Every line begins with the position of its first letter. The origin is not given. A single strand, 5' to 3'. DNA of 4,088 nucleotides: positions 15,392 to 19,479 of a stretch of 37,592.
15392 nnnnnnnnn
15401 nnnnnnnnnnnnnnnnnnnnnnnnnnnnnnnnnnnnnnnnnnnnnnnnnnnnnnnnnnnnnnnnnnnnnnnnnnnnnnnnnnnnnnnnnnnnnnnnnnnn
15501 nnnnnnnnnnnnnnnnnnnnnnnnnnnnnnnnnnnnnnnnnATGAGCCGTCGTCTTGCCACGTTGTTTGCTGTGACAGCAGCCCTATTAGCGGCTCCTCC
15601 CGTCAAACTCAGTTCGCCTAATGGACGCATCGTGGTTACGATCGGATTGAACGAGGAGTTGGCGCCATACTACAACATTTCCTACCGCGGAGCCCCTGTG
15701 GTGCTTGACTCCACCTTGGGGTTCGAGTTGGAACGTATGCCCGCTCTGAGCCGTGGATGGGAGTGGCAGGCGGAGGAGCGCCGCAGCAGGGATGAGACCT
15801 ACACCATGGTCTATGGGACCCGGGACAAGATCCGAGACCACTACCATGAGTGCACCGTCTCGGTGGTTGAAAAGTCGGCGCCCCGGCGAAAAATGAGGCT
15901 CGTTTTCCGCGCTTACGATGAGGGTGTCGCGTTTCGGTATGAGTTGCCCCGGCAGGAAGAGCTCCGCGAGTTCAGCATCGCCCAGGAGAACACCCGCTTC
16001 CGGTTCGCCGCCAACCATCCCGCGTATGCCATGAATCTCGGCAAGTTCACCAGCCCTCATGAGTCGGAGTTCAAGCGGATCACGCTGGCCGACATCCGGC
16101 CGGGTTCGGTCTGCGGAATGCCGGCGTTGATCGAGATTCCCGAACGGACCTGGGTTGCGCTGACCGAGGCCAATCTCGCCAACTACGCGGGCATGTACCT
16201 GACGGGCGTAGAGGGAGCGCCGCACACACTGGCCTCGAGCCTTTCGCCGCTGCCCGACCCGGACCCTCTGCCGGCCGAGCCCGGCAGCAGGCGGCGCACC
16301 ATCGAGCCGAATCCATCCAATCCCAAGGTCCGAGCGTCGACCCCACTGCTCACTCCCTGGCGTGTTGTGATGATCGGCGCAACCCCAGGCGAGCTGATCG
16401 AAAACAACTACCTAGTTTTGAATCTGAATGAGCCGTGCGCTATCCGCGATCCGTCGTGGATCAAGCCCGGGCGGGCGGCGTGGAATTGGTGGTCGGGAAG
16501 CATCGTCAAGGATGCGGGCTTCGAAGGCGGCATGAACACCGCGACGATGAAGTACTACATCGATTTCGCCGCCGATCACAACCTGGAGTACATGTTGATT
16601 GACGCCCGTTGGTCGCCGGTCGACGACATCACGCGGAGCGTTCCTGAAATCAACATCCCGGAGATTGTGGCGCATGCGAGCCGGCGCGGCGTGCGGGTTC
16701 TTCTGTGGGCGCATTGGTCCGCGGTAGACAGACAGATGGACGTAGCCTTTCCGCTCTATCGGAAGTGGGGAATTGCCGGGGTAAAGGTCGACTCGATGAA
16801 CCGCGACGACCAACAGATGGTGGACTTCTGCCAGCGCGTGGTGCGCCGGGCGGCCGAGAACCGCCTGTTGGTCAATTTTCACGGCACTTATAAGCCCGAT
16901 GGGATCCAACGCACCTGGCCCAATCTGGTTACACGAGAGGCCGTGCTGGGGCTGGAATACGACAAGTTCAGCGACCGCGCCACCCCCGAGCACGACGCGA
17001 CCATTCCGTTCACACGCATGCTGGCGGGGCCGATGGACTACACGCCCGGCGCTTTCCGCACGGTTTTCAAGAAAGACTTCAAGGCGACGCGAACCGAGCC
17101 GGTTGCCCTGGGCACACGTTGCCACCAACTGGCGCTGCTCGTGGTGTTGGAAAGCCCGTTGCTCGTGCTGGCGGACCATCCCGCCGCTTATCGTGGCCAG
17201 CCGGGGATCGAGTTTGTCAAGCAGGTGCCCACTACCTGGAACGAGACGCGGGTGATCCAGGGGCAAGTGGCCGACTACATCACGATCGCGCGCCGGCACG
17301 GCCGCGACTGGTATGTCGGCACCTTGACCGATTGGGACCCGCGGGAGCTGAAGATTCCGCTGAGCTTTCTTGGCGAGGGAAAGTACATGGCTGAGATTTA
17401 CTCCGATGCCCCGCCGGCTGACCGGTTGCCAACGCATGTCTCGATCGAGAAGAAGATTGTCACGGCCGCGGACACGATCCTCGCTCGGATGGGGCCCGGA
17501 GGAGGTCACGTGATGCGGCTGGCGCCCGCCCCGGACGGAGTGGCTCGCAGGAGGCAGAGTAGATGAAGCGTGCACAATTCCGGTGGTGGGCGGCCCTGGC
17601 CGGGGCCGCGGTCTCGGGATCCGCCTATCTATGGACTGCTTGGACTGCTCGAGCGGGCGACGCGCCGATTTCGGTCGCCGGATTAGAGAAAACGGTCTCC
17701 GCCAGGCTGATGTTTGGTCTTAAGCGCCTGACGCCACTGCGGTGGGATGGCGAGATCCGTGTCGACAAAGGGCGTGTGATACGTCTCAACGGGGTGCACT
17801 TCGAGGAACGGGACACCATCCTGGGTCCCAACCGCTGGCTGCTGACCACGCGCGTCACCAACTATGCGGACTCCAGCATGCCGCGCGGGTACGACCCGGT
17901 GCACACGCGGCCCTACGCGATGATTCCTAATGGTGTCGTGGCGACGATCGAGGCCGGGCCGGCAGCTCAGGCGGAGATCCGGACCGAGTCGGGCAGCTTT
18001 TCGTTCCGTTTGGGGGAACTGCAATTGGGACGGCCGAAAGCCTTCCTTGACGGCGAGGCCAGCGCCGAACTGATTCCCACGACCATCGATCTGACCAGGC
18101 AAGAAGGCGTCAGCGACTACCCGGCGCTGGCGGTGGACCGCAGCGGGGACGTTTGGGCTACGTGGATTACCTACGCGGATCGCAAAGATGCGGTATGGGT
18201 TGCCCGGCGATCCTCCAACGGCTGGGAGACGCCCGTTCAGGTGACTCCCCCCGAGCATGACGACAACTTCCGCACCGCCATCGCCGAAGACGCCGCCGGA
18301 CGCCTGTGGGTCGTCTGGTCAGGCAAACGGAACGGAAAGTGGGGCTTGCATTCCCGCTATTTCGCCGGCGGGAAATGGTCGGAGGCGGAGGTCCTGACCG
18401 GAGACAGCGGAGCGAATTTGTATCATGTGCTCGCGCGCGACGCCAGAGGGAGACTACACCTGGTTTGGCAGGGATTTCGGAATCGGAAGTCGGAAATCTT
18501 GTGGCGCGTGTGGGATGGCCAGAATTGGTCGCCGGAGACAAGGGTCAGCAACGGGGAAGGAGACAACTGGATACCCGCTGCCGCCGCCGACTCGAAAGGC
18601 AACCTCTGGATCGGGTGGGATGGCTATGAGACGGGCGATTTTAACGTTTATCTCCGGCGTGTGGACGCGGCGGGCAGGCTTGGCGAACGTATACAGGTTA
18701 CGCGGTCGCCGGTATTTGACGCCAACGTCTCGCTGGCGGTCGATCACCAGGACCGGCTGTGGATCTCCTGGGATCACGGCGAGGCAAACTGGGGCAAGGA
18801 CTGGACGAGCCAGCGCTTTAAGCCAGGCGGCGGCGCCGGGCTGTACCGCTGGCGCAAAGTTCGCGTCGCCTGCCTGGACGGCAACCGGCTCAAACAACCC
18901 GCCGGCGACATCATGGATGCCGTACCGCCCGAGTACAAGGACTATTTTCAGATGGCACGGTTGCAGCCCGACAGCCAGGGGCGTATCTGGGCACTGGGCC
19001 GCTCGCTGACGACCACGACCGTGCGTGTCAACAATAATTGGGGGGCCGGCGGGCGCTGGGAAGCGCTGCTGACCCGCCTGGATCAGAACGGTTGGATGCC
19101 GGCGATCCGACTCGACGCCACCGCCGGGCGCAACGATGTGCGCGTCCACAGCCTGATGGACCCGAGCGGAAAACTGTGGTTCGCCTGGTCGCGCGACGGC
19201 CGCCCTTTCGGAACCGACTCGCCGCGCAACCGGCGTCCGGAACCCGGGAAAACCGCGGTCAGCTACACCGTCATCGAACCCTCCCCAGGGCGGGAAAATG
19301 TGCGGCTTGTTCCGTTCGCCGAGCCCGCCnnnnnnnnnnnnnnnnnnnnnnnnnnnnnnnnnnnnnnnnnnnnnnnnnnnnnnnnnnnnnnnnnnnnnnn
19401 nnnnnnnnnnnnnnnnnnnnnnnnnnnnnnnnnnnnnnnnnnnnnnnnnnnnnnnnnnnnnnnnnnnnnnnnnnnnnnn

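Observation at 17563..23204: Convergent paralogous beta-propeller + PHP-superfamily metallohydrolase fusions closing two glycan operons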

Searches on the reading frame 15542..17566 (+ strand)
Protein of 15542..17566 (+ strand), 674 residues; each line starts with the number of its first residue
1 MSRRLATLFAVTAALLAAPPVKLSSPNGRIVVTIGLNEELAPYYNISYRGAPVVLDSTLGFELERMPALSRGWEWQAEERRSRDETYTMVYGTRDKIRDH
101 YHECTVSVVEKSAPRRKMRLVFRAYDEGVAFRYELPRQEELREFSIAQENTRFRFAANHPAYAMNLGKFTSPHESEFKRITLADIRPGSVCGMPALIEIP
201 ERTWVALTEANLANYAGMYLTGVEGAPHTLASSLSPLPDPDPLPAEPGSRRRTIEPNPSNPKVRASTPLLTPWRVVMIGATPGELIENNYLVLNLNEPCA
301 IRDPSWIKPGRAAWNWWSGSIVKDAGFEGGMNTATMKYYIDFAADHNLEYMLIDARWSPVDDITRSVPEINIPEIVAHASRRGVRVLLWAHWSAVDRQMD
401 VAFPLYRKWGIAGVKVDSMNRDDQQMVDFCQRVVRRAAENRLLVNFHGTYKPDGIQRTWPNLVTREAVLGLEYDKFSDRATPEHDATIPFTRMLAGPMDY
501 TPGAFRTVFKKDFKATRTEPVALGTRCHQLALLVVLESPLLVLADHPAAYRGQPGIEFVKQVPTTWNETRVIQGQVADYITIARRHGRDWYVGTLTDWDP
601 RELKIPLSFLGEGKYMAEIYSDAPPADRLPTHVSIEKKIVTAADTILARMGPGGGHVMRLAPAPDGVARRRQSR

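Call 9: search_protein_families(library=pfam, proteins=[window:15542-17566:+], max_evalue=0.001)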
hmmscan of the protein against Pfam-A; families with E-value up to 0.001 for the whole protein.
window:15542-17566:+ (674 aa): 3 families
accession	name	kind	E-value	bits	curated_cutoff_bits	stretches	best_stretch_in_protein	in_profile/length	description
PF10566.15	Glyco_hydro_97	-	1.6e-100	336.5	32.5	1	303-563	1-275/275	Glycoside hydrolase 97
PF14508.12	GH97_N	-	7.8e-60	202.6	25.3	1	23-298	1-229/229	Glycosyl-hydrolase 97 N-terminal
PF14509.12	GH97_C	-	4.1e-30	104.3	25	1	565-660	1-96/97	Glycosyl-hydrolase 97 C-terminal, oligomerisation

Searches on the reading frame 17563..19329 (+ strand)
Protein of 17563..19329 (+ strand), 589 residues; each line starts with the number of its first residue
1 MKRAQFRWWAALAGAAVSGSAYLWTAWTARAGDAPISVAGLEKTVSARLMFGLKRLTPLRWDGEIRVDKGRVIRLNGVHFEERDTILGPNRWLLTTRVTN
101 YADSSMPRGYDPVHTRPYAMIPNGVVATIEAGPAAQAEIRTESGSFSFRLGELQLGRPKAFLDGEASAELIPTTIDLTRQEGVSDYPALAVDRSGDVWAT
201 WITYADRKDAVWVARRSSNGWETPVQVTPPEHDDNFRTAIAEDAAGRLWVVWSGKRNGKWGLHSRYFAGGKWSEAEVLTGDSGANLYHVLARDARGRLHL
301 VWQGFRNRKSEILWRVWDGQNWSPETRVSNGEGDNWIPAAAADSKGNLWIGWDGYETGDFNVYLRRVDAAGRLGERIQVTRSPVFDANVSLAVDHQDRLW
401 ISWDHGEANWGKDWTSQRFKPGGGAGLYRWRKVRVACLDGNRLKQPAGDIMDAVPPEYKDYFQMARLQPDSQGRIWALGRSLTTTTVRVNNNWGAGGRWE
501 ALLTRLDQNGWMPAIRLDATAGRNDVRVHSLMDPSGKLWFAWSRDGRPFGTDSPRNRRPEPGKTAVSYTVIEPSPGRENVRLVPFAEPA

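Call 41: predict_structure(alignment_id=A2)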
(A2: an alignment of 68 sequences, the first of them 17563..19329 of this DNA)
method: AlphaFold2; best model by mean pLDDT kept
length: 589 residues; sequences in the alignment: 68
mean_pLDDT: 93.1   pTM: 0.91
mean pLDDT of the five models: 93.1, 92.2, 92.1, 91.7, 91.2
residues with pLDDT >= 90: 470; 70-90: 97; 50-70: 16; < 50: 6
segments of 3 or more residues with pLDDT < 50: 420-422
pLDDT, mean of each block of 10 residues (from residue 1): 82 90 78 82 97 93 98 97 95 95 90 82 97 98 98 98 98 96 96 98 95 95 97 97 98 96 98 97 96 98 96 98 97 95 98 92 98 97 93 98 90 54 68 97 97 96 97 97 89 79 97 97 93 98 94 78 95 92 91
secondary structure, 60 per line:
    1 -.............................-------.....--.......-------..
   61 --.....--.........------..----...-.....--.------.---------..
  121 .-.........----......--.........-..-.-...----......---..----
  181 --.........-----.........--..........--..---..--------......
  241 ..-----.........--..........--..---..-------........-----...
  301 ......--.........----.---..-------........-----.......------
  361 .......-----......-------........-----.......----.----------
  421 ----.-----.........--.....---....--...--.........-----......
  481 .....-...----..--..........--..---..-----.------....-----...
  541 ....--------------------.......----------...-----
elements in order: H2-30 H38-42 E45-51 E63-67 E70-78 E91-93 E95-99 E119-121 E123-131 E136-141 E144-149 E159-161 E166-171 E183-191 E197-205 E208-217 E235-242 E248-256 E259-268 E285-292 E298-306 E309-317 E335-342 E348-354 E361-367 E373-378 E386-393 E399-405 E431-439 E442-446 H450-453 E461-469 E475-485 E487-489 E498-507 E529-532 E538-544 E565-571 E582-584

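Call 47: fold_search(model_id=the predicted structure, library=pdb)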
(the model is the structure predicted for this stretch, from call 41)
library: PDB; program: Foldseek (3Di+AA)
matches with E <= 10: 1170; with E <= 0.001: 545
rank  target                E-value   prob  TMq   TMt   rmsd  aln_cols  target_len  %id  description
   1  7roo                  2.5e-12  1.00  0.49  0.45  13.2       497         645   14  Crystal structure of Friedel-Crafts alkylating enzyme CylK from Cylindospermum licheniforme with bromide (released 2022-03-23)
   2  7fh6                  4.3e-11  1.00  0.48  0.44  14.1       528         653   13  Friedel-Crafts alkylation enzyme CylK (released 2022-02-16)
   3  6rg2_A                1.1e-10  1.00  0.43  0.69   4.8       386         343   13  Photorhabdus laumondii lectin PLL2 in complex with 3-O-methyl-D-glucose (released 2020-07-01)
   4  6rgg_B                2.1e-10  1.00  0.40  0.65   7.4       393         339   13  Photorhabdus laumondii lectin PLL2 in complex with O-methylated PGL-1-derived disaccharide (released 2020-07-01)
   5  6rgr                  3.4e-10  1.00  0.41  0.68   4.8       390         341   13  Photorhabdus asymbiotica lectin PHL in complex with L-rhamnose (released 2020-07-01)
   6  6rfz                  5.5e-10  1.00  0.42  0.68   4.9       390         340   13  Photorhabdus laumondii lectin PLL2 in complex with D-glucose (released 2020-07-01)
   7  6rg2_B                7.6e-10  1.00  0.40  0.65   5.5       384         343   14  Photorhabdus laumondii lectin PLL2 in complex with 3-O-methyl-D-glucose (released 2020-07-01)
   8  8q82_A                1.1e-09  1.00  0.40  0.66   6.4       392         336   15  Photorhabdus laumondii lectin PLL4 in complex with alpha-methyl-fucoside (released 2025-03-05)
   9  5c9l                  1.7e-09  1.00  0.41  0.66   7.9       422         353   13  Crystal structure of native PLL lectin from Photorhabdus luminescens at 1.65 A resolution (released 2016-10-19)
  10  8q7u                  1.8e-09  1.00  0.41  0.66  10.0       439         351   12  Photorhabdus laumondii lectin PLL in complex with alpha-methyl-fucoside (released 2025-03-05)
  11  5mxe                  2.2e-09  1.00  0.39  0.62   6.7       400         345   13  Photorhabdus asymbiotica lectin (PHL) in free form (released 2017-08-09)
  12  5hx0_B                2.2e-09  1.00  0.38  0.58   9.3       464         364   10  Crystal structure of unknown function protein Dfer_1899 fromDyadobacter fermentans DSM 18053 (released 2016-02-17)
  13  8q83_B                2.4e-09  1.00  0.39  0.63  10.5       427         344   14  Photorhabdus laumondii lectin PLL5 in complex with alpha-methyl-fucoside (released 2025-03-05)
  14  5mxg_A                2.8e-09  1.00  0.38  0.62   6.8       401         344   13  Photorhabdus asymbiotica lectin (PHL) in complex with blood group H trisaccharide (released 2017-08-09)
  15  8q83_A                3.4e-09  1.00  0.40  0.64   7.2       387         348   13  Photorhabdus laumondii lectin PLL5 in complex with alpha-methyl-fucoside (released 2025-03-05)
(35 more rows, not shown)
